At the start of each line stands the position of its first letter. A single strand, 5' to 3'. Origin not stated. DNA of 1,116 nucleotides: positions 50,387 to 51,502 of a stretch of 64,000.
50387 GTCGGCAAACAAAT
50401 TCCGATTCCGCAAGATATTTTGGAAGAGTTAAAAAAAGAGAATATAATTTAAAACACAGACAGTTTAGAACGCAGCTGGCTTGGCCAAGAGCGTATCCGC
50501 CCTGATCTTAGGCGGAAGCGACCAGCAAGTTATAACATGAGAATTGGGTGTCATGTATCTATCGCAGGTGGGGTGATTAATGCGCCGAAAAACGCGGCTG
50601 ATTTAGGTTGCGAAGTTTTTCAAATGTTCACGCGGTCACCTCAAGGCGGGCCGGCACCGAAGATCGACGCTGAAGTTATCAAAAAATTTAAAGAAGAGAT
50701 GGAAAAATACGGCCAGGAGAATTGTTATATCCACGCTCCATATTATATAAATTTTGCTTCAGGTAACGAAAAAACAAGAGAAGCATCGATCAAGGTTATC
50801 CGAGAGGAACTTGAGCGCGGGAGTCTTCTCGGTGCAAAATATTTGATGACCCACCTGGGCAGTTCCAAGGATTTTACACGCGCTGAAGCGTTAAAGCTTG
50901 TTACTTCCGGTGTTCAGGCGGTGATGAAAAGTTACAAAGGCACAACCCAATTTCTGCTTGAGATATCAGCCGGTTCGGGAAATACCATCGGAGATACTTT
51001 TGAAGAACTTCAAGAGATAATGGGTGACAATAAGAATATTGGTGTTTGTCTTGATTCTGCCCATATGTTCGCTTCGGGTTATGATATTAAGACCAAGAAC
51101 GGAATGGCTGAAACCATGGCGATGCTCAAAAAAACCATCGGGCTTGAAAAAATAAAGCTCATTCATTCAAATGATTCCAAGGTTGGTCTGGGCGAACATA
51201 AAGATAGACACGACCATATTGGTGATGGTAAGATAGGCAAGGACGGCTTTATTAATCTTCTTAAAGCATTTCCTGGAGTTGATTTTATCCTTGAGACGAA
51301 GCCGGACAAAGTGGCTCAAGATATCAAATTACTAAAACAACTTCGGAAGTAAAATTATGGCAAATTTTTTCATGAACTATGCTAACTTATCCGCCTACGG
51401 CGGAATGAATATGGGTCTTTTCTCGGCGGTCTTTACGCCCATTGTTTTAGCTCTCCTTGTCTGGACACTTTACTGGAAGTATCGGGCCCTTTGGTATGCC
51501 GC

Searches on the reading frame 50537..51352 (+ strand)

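Call 55: search_protein_families(library=pfam, proteins=[window:50537-51352:+], max_evalue=0.001)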
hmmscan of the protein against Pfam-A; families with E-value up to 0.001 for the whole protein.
window:50537-51352:+ (271 aa): 1 family
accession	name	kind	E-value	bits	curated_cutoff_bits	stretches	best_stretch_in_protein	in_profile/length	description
PF01261.30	AP_endonuc_2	-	2e-45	155.9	31.1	1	18-268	2-248/249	Xylose isomerase-like TIM barrel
